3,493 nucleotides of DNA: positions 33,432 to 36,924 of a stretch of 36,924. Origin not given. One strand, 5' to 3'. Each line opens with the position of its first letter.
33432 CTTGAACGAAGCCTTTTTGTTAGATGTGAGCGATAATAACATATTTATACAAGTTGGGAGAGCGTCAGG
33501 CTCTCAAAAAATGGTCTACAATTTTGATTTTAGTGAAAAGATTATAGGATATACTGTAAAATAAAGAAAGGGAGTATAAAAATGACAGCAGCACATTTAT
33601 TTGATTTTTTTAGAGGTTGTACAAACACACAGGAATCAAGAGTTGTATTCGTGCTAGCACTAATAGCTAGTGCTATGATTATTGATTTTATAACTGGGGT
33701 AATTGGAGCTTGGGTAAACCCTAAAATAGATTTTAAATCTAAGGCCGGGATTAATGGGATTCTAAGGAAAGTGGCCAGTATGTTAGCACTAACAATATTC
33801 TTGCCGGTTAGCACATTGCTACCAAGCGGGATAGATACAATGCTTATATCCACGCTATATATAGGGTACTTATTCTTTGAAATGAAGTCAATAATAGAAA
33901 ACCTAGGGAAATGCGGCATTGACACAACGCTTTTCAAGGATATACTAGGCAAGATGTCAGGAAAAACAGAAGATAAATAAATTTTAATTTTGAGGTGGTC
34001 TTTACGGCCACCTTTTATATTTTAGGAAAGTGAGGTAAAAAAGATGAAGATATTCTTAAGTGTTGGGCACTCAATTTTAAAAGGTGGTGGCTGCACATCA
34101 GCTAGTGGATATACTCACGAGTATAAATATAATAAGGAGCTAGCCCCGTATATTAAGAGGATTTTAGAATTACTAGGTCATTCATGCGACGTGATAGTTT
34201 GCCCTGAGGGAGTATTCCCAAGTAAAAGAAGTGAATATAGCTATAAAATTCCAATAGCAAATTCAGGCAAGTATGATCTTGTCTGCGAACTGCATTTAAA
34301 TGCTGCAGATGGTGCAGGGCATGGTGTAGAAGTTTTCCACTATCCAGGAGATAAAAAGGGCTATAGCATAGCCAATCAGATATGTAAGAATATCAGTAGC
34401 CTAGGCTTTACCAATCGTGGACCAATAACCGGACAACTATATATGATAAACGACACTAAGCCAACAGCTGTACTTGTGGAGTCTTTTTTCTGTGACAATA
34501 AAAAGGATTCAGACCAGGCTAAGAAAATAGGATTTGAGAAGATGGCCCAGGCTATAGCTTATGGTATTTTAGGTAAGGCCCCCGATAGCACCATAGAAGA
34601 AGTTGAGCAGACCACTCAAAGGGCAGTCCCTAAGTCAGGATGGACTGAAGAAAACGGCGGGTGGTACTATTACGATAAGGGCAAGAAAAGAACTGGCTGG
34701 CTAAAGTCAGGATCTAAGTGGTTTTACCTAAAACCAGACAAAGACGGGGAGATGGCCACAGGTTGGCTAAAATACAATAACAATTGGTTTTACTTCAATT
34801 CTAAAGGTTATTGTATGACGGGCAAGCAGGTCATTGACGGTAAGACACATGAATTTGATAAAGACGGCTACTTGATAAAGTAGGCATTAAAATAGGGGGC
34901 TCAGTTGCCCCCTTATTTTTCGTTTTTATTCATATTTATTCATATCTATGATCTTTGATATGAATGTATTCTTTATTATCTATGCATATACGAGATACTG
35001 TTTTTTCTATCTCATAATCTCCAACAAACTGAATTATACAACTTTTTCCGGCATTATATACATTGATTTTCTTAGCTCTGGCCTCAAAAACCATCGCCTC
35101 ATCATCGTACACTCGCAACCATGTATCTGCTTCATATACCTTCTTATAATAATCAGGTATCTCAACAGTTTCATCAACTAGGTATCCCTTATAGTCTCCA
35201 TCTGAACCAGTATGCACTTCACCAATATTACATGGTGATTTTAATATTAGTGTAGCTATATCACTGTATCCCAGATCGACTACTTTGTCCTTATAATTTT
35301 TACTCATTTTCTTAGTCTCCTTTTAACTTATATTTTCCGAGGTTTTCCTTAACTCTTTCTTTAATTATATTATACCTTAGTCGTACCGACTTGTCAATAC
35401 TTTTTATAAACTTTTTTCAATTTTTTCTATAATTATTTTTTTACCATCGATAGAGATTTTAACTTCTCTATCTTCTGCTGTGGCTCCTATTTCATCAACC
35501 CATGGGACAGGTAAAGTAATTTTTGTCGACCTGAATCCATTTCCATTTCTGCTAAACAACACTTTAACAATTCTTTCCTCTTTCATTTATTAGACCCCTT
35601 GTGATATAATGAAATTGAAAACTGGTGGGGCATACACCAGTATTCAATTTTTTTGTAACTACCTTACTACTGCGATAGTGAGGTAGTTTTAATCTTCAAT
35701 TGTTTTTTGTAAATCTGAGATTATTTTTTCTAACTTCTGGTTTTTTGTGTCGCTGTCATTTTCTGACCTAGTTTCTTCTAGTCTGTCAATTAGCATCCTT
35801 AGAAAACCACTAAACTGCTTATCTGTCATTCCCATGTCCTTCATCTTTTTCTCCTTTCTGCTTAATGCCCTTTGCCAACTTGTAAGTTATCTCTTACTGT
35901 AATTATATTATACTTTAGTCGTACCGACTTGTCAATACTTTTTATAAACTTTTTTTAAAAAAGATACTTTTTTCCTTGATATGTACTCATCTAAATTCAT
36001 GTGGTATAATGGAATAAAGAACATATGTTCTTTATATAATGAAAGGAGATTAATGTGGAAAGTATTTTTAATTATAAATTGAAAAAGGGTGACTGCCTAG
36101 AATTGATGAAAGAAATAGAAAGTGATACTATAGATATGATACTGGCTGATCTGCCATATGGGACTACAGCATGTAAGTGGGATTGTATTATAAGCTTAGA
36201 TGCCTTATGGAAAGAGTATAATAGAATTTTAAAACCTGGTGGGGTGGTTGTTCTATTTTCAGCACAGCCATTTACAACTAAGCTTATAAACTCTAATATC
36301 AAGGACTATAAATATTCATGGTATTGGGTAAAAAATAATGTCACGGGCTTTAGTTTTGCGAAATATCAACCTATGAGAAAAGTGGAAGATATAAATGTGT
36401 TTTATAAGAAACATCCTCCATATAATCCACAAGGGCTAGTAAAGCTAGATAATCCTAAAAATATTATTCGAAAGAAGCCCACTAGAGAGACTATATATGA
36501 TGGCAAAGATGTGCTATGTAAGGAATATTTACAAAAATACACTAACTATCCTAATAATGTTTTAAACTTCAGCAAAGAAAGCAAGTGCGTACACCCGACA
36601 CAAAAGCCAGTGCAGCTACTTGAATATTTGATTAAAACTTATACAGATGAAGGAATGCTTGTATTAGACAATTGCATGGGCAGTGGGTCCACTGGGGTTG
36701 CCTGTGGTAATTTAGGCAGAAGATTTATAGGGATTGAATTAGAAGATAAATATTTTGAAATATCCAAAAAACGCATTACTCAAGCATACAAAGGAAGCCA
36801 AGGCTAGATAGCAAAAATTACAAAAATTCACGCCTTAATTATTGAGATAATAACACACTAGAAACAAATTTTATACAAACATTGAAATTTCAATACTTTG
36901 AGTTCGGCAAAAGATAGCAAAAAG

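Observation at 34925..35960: A right-end minus-strand cargo cassette with two copies of a consensus promoter plus palindromic operator drives an unannotated 51-aa ORF, an AbrB/MazE-like protein and a 123-aa unknown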

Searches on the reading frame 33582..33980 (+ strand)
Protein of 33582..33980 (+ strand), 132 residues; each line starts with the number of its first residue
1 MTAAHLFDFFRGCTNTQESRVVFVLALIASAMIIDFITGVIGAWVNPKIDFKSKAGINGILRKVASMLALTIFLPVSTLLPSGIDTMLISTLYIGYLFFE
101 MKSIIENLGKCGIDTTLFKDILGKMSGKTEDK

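Call 7: search_protein_families(library=pfam, proteins=[window:33582-33980:+], max_evalue=1)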
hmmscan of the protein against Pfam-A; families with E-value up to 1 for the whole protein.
window:33582-33980:+ (132 aa): 4 families
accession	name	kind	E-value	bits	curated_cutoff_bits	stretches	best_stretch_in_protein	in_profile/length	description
PF05105.17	Phage_holin_4_1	-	1.4e-17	64.3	22.2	1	23-115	12-103/116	Bacteriophage holin family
PF16504.10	SP24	-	0.014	15.8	30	1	9-106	5-112/147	Putative virion membrane protein of plant and insect virus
PF05562.16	WCOR413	-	0.025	15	25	1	14-45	65-96/183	Cold acclimation protein WCOR413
PF06570.16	DUF1129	-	0.84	9.6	29.1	0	18-94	108-185/207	Protein of unknown function (DUF1129)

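Call 8: search_protein_families(library=phrogs, proteins=[window:33582-33980:+], max_evalue=1)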
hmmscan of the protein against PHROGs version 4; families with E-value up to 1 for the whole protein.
window:33582-33980:+ (132 aa): 2 families
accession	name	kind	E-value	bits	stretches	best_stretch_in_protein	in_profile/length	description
phrog_199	-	lysis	5.7e-14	52.7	1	8-128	13-130/545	holin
phrog_21233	-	unknown function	0.00045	21.3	1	23-65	29-68/72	-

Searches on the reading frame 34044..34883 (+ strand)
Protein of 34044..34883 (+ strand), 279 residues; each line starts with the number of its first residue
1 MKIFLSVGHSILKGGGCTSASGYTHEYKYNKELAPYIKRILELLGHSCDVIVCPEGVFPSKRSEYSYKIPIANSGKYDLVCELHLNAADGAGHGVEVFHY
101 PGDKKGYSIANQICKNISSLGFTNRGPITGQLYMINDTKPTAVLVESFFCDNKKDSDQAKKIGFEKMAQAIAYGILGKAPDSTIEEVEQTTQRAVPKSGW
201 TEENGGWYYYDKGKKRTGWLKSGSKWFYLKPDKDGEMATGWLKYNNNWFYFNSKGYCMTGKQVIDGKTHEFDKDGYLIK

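Call 7: search_protein_families(library=pfam, proteins=[window:34044-34883:+], max_evalue=1)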
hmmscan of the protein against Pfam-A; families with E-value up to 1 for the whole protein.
window:34044-34883:+ (279 aa): 3 families
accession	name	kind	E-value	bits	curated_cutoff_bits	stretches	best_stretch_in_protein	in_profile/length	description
PF01520.23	Amidase_3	-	2e-21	77.2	27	1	3-175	1-172/174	N-acetylmuramoyl-L-alanine amidase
PF19127.6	Choline_bind_3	-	1.1e-12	48.1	27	2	238-274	1-38/47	Choline-binding repeat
PF01473.26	Choline_bind_1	-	7.6e-10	39.1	20.5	2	239-256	1-18/19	Putative cell wall binding repeat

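Call 8: search_protein_families(library=phrogs, proteins=[window:34044-34883:+], max_evalue=1)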
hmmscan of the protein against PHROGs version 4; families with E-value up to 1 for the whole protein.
window:34044-34883:+ (279 aa): 16 families
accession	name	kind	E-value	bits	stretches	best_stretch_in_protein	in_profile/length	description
phrog_435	-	lysis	1.8e-63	216.4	1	1-252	113-354/556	endolysin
phrog_2742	-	lysis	1.3e-20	75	1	25-178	29-180/318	endolysin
phrog_6745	-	lysis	1.3e-18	68.1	1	184-274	259-348/396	endolysin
phrog_7854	-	lysis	3.8e-18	67.1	1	194-276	108-190/304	endolysin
phrog_12092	-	unknown function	2e-17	64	1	1-55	1-55/56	-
phrog_12727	-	lysis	1.4e-16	61.7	1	3-182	165-345/393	endolysin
phrog_489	-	lysis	8.5e-14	52.2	1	65-199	236-372/459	endolysin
phrog_31359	-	unknown function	1.6e-12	48.5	1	197-269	71-141/260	-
phrog_37818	-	unknown function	4.8e-11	43.8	1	196-266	54-121/287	-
phrog_38078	-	unknown function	6.5e-09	36.4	1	194-278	293-383/423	-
phrog_1110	-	lysis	4e-07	30.7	1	162-265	159-268/301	endolysin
phrog_35892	-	unknown function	3.6e-06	25.9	2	234-278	1120-1164/1181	-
phrog_9482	-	unknown function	8.2e-05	23.8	1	143-192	1-47/129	-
phrog_998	-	lysis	0.005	17.6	1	182-253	173-244/246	endolysin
phrog_13214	-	unknown function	0.04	14.8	1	131-157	28-54/55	-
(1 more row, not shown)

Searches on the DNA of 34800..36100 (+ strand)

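Call 9: search_rna_families(source=window, start=34800, end=36100, threshold=evalue, max_evalue=5)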
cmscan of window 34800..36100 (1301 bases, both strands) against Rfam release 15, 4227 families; matches with E-value up to 5: 4.
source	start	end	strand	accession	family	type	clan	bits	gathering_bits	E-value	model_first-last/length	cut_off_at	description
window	35670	35737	+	RF00727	bantam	Gene; miRNA;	CL00091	19.9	61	0.99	1-82/82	no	bantam microRNA precursor family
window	35929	35964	+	RF03027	RT-6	Gene; sRNA;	-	18.6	46.7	0.34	35-70/75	no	RT-6 RNA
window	34885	34933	-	RF00617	cHP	Cis-reg;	CL00129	17.3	40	1.7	1-45/45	no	Flavivirus capsid hairpin cHP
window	36017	36040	-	RF00459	MPMV_package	Cis-reg;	-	14.7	54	1.5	256-279/279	no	Mason-Pfizer monkey virus packaging signal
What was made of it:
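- Tried and rejected: Rfam with permissive thresholds found only chance-level hits in 34800-36100 (call 9), so there is no known RNA element in the hairpin region.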

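Call 10: search_dna_similar(query=window:34880-36060:+, collection=phages, mode=distant, max_rows=30)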
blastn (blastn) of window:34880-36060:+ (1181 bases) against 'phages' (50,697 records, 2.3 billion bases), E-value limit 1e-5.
No match.

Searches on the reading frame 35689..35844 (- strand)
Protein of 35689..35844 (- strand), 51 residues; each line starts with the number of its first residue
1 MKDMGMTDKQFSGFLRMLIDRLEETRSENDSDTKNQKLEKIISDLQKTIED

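Call 7: search_protein_families(library=pfam, proteins=[window:35689-35844:-], max_evalue=1)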
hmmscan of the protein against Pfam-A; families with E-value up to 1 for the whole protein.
window:35689-35844:- (51 aa): 3 families
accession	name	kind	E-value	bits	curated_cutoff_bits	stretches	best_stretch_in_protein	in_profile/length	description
PF02949.25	7tm_6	-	0.0042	16.6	25.8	1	10-49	146-187/313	7tm Odorant receptor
PF08826.15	DMPK_coil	-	0.0096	16.5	22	1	30-50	36-56/61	DMPK coiled coil domain like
PF10224.14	DUF2205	-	0.038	14.5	26.7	1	10-47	27-65/75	Short coiled-coil protein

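Call 8: search_protein_families(library=phrogs, proteins=[window:35689-35844:-], max_evalue=1)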
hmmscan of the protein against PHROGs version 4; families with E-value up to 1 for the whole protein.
window:35689-35844:- (51 aa): 0 families

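Call 75: search_protein_families(library=padloc, proteins=[window:35689-35844:-], max_evalue=0.1)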
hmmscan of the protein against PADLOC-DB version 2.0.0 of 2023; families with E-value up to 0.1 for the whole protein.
window:35689-35844:- (51 aa): 0 families

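Call 76: search_protein_families(library=ncbifam, proteins=[window:35689-35844:-], max_evalue=0.1)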
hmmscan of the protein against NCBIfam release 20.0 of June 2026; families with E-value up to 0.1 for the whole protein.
window:35689-35844:- (51 aa): 1 family
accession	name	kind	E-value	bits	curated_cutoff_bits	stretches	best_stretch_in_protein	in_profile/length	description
TIGR00329.1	gcp_kae1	subfamily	0.076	12.2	207.8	1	2-49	199-242/305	tRNA (adenosine(37)-N6)-threonylcarbamoyltransferase complex transferase subunit TsaD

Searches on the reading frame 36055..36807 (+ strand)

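Call 7: search_protein_families(library=pfam, proteins=[window:36055-36807:+], max_evalue=1)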
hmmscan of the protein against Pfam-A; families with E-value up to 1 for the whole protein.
window:36055-36807:+ (250 aa): 7 families
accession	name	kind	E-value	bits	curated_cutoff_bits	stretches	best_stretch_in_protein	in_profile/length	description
PF01555.25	N6_N4_Mtase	-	1.3e-29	104.2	26.7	1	26-239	1-221/221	DNA methylase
PF13847.12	Methyltransf_31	-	0.0016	18.5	27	1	6-71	55-113/145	Methyltransferase domain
PF13649.12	Methyltransf_25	-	0.016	16.3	27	0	203-243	1-43/97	Methyltransferase domain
PF11599.14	AviRa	-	0.022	14.7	25.7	1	12-69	152-210/232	RRNA methyltransferase AviRa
PF08241.18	Methyltransf_11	-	0.024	15.7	21.2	1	46-67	74-95/95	Methyltransferase domain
PF01564.23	Spermine_synth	-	0.03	14.3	22.9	1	7-83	74-146/186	Spermine/spermidine synthase domain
PF01170.24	UPF0020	-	0.039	14.1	22.3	1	11-93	109-190/197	RMKL-like, methyltransferase domain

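Call 8: search_protein_families(library=phrogs, proteins=[window:36055-36807:+], max_evalue=1)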
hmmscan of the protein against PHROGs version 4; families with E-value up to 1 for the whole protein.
window:36055-36807:+ (250 aa): 18 families
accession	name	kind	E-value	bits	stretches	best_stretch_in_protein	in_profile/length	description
phrog_67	-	other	4.9e-76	258.3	1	3-246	120-348/743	DNA methyltransferase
phrog_12862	-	unknown function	3.6e-60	203.1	1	6-151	2-146/149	-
phrog_18293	-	other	1.6e-45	154.9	1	150-246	15-112/119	methyltransferase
phrog_3008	-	other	1.7e-28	100.5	1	161-246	131-216/244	DNA methyltransferase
phrog_498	-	other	3.3e-24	86.4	1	23-244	220-423/633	DNA methyltransferase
phrog_23085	-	unknown function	1.9e-19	70.7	1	171-243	35-107/138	-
phrog_6025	-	other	2.6e-16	60.8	1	4-78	9-92/192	DNA methyltransferase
phrog_6952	-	other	1.7e-15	58.3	1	179-242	113-176/181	DNA methyltransferase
phrog_8769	-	other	3.4e-15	56.6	1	197-243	9-55/71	methyltransferase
phrog_23148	-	unknown function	1.4e-14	55.5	1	160-244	66-149/165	-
phrog_18146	-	other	4.2e-07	30.2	1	185-231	54-101/452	DNA methyltransferase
phrog_16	-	DNA, RNA and nucleotide metabolism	1.3e-06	27.9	1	173-239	841-907/986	DNA helicase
phrog_12517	-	unknown function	0.00038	20.7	1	187-244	93-150/316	-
phrog_23224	-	other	0.00072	20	1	178-241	229-292/305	DNA methyltransferase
phrog_11619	-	other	0.0023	18.4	1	13-68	74-137/186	DNA methyltransferase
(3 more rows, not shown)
